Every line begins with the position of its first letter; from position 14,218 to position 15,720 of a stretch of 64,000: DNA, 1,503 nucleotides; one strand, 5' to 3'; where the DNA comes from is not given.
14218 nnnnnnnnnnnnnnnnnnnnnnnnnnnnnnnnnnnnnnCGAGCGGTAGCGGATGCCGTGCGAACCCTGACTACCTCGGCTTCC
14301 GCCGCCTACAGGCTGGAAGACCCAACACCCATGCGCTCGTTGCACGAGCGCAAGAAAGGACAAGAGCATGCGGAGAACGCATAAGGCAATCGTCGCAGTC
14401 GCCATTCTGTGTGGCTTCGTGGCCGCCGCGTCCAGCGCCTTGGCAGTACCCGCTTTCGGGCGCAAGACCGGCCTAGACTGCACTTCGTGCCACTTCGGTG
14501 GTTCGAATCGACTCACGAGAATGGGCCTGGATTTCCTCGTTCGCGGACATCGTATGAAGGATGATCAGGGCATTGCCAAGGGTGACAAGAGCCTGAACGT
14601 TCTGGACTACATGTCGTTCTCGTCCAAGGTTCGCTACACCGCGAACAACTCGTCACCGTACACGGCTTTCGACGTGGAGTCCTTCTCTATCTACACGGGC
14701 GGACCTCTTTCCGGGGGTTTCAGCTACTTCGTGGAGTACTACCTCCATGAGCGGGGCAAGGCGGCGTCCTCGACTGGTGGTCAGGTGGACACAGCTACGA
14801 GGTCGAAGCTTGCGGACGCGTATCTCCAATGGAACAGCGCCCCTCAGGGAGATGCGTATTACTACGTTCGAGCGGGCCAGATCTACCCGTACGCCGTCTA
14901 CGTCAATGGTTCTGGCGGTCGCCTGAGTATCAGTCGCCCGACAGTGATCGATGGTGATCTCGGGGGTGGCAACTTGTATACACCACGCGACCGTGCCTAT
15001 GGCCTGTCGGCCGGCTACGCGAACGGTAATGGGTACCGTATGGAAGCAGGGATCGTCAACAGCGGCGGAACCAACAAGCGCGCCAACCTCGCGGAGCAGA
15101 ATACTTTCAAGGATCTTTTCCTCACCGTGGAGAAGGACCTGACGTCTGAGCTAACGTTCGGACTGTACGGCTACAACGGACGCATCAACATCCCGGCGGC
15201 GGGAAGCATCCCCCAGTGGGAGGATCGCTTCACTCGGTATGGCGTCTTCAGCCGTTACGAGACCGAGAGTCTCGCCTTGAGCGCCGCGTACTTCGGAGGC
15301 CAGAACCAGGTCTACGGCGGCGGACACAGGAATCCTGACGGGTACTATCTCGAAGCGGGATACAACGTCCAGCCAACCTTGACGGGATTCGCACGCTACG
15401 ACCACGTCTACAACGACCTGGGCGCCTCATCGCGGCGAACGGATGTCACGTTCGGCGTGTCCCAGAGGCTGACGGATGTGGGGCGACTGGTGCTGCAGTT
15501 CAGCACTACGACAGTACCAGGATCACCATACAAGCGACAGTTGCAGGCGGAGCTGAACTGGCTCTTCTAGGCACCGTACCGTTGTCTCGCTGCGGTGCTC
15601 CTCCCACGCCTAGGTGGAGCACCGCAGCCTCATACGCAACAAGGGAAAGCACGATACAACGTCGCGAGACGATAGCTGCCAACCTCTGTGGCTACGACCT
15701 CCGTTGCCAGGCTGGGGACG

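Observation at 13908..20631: Fourteen-c-heme porin-cytochrome + Rieske/cytochrome b gene block: candidate iron-redox / extracellular electron-transfer respiratory module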

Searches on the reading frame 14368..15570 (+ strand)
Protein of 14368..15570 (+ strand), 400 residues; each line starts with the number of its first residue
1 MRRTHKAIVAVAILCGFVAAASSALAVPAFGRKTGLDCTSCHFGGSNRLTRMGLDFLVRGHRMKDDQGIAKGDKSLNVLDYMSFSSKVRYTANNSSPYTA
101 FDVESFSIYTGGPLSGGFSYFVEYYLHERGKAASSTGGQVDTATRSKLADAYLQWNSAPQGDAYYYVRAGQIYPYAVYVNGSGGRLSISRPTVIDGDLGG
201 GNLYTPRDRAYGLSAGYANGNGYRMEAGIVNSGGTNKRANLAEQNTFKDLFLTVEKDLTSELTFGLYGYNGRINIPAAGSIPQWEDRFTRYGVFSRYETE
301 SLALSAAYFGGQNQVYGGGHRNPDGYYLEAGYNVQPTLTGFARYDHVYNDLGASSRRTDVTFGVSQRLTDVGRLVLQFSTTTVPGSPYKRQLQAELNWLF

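Call 3: search_protein_families(library=pfam, proteins=[window:14368-15570:+], max_evalue=0.01)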
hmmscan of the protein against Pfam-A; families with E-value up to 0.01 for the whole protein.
window:14368-15570:+ (400 aa): 0 families

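Call 4: search_protein_families(library=ncbifam, proteins=[window:14368-15570:+], max_evalue=0.01)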
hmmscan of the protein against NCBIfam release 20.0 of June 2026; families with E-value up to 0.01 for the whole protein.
window:14368-15570:+ (400 aa): 0 families

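Call 5: find_homologous_proteins(query=window:14368-15570:+, max_evalue=0.001)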
Query window:14368-15570:+ (400 aa): 45 proteins with E <= 0.001 among 7978 candidates.
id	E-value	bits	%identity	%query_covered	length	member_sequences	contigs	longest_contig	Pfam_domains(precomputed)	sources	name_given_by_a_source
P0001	7.1e-268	906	100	100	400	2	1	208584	-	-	-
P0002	3.6e-178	611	68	100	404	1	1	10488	-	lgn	-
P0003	1.0e-175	603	69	96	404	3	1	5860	-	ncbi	-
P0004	4.6e-156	538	62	100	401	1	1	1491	-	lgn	-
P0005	3.6e-148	512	60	95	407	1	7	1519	-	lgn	-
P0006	1.2e-133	464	55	100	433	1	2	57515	-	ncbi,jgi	jgi:hypothetical protein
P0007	4.9e-125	436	51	100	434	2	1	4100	-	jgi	jgi:hypothetical protein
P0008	8.7e-122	425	50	99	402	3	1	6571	-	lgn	-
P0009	1.5e-117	411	51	100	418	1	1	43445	-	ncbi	ncbi:MAG: hypothetical protein ACYC7E_13860 [Armatimonadota bacterium]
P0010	1.0e-116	409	52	98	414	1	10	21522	-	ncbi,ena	-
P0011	1.4e-111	392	49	99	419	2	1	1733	-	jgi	-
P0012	4.3e-110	387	50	99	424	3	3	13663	-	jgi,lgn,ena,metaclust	metaclust:\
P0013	2.2e-108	381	49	94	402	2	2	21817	-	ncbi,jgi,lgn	ncbi:MAG: hypothetical protein HRF45_12030 [Fimbriimonadia bacterium]|jgi:hypothetical protein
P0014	8.7e-108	379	48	100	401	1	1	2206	-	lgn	-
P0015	1.4e-104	369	43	100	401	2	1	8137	-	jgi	-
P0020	8.4e-101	356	47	99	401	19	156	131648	-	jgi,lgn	-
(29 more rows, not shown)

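Call 7: find_encoding_contigs(protein=P0006, flank=10000, max_places=2)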
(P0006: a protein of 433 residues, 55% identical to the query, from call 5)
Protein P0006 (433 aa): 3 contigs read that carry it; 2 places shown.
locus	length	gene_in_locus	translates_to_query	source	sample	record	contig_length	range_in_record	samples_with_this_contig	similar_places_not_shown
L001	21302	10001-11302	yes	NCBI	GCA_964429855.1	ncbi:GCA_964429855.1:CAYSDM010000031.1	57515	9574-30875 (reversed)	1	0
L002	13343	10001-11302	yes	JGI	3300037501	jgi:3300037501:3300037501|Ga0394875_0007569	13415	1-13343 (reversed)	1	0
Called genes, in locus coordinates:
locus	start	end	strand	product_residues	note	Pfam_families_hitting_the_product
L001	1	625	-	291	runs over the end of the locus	PF00528:BPD_transp_1 (weak)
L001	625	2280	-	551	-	PF01547:SBP_bac_1, PF13416:SBP_bac_8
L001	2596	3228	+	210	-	PF01471:PG_binding_1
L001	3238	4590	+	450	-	PF00691:OmpA (weak), PF01471:PG_binding_1 (weak)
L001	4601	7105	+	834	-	PF13091:PLDc_2 (weak), PF00614:PLDc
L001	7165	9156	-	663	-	PF01120:Alpha_L_fucos (weak), PF14871:GHL6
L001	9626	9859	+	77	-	PF03551:PadR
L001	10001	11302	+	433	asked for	-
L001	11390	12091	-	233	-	PF00005:ABC_tran, PF02463:SMC_N (faint), PF13304:AAA_21 (faint)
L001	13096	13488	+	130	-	-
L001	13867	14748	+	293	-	PF22435:MRM3-like_sub_bind, PF22655:SpoU_sub_bind_like (weak), PF08032:SpoU_sub_bind (weak), PF00588:SpoU_methylase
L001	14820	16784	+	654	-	PF00920:ILVD_EDD_N, PF24877:ILV_EDD_C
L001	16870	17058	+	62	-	-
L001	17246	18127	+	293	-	PF00696:AA_kinase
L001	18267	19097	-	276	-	PF06283:ThuA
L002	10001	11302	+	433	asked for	-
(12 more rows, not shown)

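Call 13: find_related_loci(query=A2, collection=genome_contigs, flank=10000)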
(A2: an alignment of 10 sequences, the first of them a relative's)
Query A2 (400 aa) in genome_contigs; peptide patterns used: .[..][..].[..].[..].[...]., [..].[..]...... (x = any residue, [..] = any of these).
60 stretches matched a pattern; 14 encode a relative of the query (tblastn E <= 1e-3); 14 distinct loci.
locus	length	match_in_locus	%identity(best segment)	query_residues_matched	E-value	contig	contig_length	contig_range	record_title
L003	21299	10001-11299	55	1-400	7e-144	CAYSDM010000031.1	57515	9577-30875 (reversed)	MAG TPA_asm: uncultured Chthonomonadaceae bacterium isolate binchicken_co274_461 genome assembly, contig: NODE_1420_leng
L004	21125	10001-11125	48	24-400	2e-113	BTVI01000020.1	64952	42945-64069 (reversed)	MAG: Fimbriimonadales bacterium AMX-MBFR-61 DNA, sequence20, whole genome shotgun sequence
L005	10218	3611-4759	46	14-400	7e-109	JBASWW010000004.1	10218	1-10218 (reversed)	MAG: Fimbriimonadaceae bacterium isolate MFD03231_ilm_asm_bin11 k127_71308, whole genome shotgun sequence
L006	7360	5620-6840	46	7-400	9e-109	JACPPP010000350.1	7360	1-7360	MAG: Armatimonadetes bacterium isolate NC_groundwater_630_Ag_B-0.1um_56_30 B_1_S1_Biohub_coassembly_k141_5525464, whole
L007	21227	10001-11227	45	2-400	7e-108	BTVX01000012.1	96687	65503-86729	MAG: Chthonomonas sp. AMX-MBFR-81 DNA, sequence12, whole genome shotgun sequence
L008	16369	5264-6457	46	1-400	5e-108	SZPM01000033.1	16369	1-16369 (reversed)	Fimbriimonadia bacterium ATM ZYPT4scaffold_1576, whole genome shotgun sequence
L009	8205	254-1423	46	6-400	4e-107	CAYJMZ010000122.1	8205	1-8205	MAG TPA_asm: uncultured Fimbriimonadaceae bacterium isolate ERP124720_co1_199 genome assembly, contig: NODE_9870_length_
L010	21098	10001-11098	49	23-400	2e-102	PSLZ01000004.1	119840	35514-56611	MAG: Armatimonadota bacterium isolate ERB_33_1 NODE_55_length_119840_cov_7.737630, whole genome shotgun sequence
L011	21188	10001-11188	45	1-400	2e-98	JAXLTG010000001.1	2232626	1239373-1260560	MAG: Fimbriimonadales bacterium isolate STL-ARM1 C1.6.fa-1, whole genome shotgun sequence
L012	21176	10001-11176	34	7-400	1e-57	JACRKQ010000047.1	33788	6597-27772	MAG: Candidatus Saganbacteria bacterium isolate NC_groundwater_1859_Pr3_B-0.1um_46_99 SR-2_scaffold_141_1983106, whole g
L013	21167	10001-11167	31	10-400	6e-52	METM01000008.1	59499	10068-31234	MAG: candidate division WOR-1 bacterium RIFCSPHIGHO2_01_FULL_53_15 rifcsphigho2_01_scaffold_1979, whole genome shotgun s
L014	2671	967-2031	36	8-379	1e-47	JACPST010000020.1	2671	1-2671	MAG: Deltaproteobacteria bacterium isolate NC_groundwater_713_Ag_S-0.2um_40_6 S36_SO-2_scaffold_37917, whole genome shot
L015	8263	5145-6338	32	7-383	8e-45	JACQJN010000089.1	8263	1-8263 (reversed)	MAG: Elusimicrobia bacterium isolate NC_groundwater_1152_Ag_S-0.1um_51_25 S_p1_S3_coassembly_k141_509539, whole genome s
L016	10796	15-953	31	82-381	7e-24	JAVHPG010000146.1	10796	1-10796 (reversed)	MAG: Elusimicrobiales bacterium isolate WB_59_14 NODE_2898_length_10796_cov_6.687645, whole genome shotgun sequence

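Call 15: find_encoding_contigs(protein=P0002, flank=10000, max_places=2)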
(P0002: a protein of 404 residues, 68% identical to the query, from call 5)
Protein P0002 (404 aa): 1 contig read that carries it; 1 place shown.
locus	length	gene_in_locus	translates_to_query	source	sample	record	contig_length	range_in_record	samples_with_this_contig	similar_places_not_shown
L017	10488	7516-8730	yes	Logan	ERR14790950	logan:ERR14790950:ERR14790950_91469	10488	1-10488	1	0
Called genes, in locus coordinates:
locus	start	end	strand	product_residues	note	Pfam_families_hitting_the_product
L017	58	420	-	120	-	PF09723:Zn_ribbon_8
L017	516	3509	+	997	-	PF00128:Alpha-amylase (weak)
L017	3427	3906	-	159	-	-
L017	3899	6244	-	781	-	PF22666:Glyco_hydro_2_N2, PF00703:Glyco_hydro_2 (weak)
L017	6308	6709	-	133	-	-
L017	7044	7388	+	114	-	-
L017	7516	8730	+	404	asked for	-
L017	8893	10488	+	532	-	?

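Call 16: find_encoding_contigs(protein=P0003, flank=10000, max_places=2)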
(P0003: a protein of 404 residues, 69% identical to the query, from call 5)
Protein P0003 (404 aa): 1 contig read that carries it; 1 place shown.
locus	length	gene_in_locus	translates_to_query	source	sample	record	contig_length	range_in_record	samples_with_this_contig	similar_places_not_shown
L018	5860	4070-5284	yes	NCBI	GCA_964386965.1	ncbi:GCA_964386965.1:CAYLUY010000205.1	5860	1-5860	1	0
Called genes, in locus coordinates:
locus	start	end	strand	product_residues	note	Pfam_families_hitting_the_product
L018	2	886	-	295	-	?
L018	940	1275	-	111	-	-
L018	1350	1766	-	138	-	-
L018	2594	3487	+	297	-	PF00884:Sulfatase, PF16347:SGSH_C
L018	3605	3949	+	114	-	-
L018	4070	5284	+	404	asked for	-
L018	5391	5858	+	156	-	?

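Call 17: find_encoding_contigs(protein=P0001, flank=10000, max_places=2)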
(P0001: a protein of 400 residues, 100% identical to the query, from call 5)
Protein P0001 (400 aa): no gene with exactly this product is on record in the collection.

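Call 31: predict_structure(alignment_id=A1)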
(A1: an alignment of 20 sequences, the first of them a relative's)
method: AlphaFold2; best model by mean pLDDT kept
length: 400 residues; sequences in the alignment: 20
mean_pLDDT: 80.8   pTM: 0.81
mean pLDDT of the five models: 80.8, 80.5, 79.1, 78.1, 75.1
residues with pLDDT >= 90: 124; 70-90: 192; 50-70: 63; < 50: 21
segments of 3 or more residues with pLDDT < 50: 22-26, 132-142
pLDDT, mean of each block of 10 residues (from residue 1): 62 69 54 77 88 90 76 63 84 66 76 87 78 43 66 92 94 88 82 79 75 94 94 58 72 95 95 82 87 94 94 83 93 92 91 79 85 88 87 85
secondary structure, 60 per line:
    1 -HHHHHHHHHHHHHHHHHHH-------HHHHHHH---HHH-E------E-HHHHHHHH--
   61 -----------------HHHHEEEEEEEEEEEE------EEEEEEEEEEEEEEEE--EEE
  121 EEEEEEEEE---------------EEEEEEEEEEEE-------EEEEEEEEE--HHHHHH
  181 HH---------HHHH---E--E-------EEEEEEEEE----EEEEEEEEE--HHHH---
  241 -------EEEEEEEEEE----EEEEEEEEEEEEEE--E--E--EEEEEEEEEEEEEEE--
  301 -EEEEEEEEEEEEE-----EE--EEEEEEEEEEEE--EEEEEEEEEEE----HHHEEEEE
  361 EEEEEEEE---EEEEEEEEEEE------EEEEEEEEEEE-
elements in order: H2-20 H28-34 H51-58 H78-81 E82-93 E100-115 E118-129 E145-156 E164-172 H175-182 H192-195 E210-218 E223-231 H234-237 E248-257 E262-275 E284-298 E302-314 E324-335 E338-348 E356-368 E372-382 E389-399

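Call 33: search_protein_representatives(alignment_id=A1)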
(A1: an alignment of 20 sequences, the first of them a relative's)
Query: 20 sequences, 402 profile positions. Proteins with E-value up to 0.001 (for the whole library): 5213; up to 1e-10: 1976; up to 1e-30: 213. The best 150 are listed.
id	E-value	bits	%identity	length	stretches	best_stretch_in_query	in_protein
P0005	3.1e-159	546.7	-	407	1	1-402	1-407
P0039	1.5e-142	491.8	-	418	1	3-401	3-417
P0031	2.4e-123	428.5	-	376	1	15-402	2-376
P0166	4.1e-110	384.9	-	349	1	53-402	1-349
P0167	7.2e-107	374.2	-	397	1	8-402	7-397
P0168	2.9e-106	372.2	-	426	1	12-400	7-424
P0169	3.4e-105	368.7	-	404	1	7-402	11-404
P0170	1.0e-100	354.0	-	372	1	6-402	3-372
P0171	1.2e-98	347.2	-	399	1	5-402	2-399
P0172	8.2e-95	334.5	-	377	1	6-402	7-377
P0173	2.5e-93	329.6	-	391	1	6-402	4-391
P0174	4.0e-93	329.0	-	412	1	13-402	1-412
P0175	4.2e-93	328.9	-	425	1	10-402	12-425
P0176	2.8e-92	326.2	-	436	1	8-402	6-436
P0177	8.1e-92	324.7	-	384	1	15-402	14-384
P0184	1.6e-81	290.7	-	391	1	14-397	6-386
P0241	1.2e-42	162.8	-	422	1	7-402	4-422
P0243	2.6e-42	161.6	-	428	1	7-401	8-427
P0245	2.0e-41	158.7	-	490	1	1-402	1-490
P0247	4.6e-41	157.5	-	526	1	10-401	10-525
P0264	7.0e-39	150.3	-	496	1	11-402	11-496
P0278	7.8e-38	146.9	-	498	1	7-350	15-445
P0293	1.3e-36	142.9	-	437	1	7-225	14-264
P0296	1.8e-36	142.4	-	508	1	9-384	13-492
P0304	4.0e-36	141.3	-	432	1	8-401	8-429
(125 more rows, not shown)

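Call 35: fold_search(model_id=the predicted structure, library=pdb)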
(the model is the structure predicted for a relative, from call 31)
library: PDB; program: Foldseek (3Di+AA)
matches with E <= 10: 1050; with E <= 0.001: 255
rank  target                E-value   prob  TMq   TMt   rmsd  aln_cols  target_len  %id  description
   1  3a2s_X                5.4e-12  1.00  0.54  0.62   6.9       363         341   11  Crystal Structure of outer membrane protein PorB from Neisseria meningitidis in complex with sucrose (released 2010-04-07)
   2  7de8                  7.8e-12  1.00  0.53  0.61   7.4       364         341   12  Crystal Structure of outer membrane protein PorB with G103K mutations from Neisseria meningitidis W135 (released 2021-03-31)
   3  6ehe                  1.4e-11  1.00  0.54  0.70   5.5       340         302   12  OmpTdeltaL8 (loop L8 deletion mutant of OmpT), an outer membrane protein of Vibrio cholerae (released 2018-04-25)
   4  3wi5                  1.9e-11  1.00  0.53  0.66   6.7       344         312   11  Crystal structure of the Loop 7 mutant PorB from Neisseria meningitidis serogroup B (released 2014-01-01)
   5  6ehd                  5.9e-11  1.00  0.55  0.67   5.0       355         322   11  OmpT (in-vitro folded), an outer membrane protein of Vibrio cholerae (released 2018-04-25)
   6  5mdo_A                8.0e-11  1.00  0.58  0.67   5.2       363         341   11  Crystal structure of in vitro folded Chitoporin VhChip from Vibrio harveyi (crystal form I) (released 2017-12-20)
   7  5oyk                  8.0e-11  1.00  0.55  0.68   5.0       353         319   10  Outer-membrane expressed OmpT of Vibrio cholerae (released 2018-04-25)
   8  7eqm_A                1.6e-10  1.00  0.58  0.69   5.1       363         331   12  Apo Truncated VhChiP (Delta 1-19) (released 2022-08-10)
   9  2fgq                  1.6e-10  1.00  0.56  0.66   6.3       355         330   14  High resolution X-ray structure of Omp32 in complex with malate (released 2006-01-31)
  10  8bys_A                2.2e-10  1.00  0.51  0.61   6.6       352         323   13  Outer membrane attachment porin OmpM1 from Veillonella parvula, native (released 2023-11-08)
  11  4aui_A                2.9e-10  1.00  0.51  0.64   7.3       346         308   10  STRUCTURE AND FUNCTION OF THE PORB PORIN FROM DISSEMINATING N. GONORRHOEAE (released 2012-10-10)
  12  4afk                  3.0e-10  1.00  0.47  0.44   8.5       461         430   10  In meso structure of alginate transporter, AlgE, from Pseudomonas aeruginosa, PAO1 (released 2013-02-06)
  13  3wi4                  4.2e-10  1.00  0.53  0.66   6.4       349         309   11  Crystal structure of wild-type PorB from Neisseria meningitidis serogroup B (released 2014-01-01)
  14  8byt_A                4.4e-10  1.00  0.52  0.66   6.1       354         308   13  Outer membrane attachment porin OmpM1 from Veillonella parvula, C3 symmetry (released 2023-11-08)
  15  3rbh_D                4.6e-10  1.00  0.47  0.47   9.4       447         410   11  Structure of alginate export protein AlgE from Pseudomonas aeruginosa (released 2011-07-27)
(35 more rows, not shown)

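Call 36: list_cluster_members(proteins=[P0245, P0247, P0296, P0264, P0278, P0241, P0243, P0293, P0304, P0184])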
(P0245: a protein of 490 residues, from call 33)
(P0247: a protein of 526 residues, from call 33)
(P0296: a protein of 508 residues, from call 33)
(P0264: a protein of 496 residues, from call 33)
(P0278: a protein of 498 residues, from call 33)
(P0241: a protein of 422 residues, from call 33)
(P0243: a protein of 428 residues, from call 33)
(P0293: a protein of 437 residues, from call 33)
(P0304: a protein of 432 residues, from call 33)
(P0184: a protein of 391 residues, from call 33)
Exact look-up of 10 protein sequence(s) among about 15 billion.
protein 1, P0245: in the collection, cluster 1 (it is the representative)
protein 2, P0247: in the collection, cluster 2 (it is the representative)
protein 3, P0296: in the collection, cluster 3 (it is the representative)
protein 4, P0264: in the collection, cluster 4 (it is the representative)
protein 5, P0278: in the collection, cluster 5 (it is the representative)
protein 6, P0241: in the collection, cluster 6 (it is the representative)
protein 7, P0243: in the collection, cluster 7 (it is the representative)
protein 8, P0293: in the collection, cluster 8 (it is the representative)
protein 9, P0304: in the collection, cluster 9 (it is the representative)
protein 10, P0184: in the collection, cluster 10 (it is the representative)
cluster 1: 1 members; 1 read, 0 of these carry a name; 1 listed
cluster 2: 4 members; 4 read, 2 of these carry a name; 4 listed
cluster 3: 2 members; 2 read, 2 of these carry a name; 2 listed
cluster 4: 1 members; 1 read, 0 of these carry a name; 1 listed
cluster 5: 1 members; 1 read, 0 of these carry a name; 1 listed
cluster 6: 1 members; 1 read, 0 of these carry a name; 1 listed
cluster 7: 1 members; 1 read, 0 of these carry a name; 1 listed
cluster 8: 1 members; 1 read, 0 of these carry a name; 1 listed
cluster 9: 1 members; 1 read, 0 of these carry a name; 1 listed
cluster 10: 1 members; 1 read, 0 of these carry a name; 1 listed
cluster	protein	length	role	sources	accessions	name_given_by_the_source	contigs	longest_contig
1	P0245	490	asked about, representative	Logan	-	-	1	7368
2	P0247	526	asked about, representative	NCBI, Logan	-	-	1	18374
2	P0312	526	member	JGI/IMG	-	hypothetical protein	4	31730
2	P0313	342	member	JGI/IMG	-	hypothetical protein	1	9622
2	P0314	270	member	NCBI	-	-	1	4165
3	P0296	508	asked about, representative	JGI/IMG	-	hypothetical protein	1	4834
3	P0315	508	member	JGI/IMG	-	hypothetical protein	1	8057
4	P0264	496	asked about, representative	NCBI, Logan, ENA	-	-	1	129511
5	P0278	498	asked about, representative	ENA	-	-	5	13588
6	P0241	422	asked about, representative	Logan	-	-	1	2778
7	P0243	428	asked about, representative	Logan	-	-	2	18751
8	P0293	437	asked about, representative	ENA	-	-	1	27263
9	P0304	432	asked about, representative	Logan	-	-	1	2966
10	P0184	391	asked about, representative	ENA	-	-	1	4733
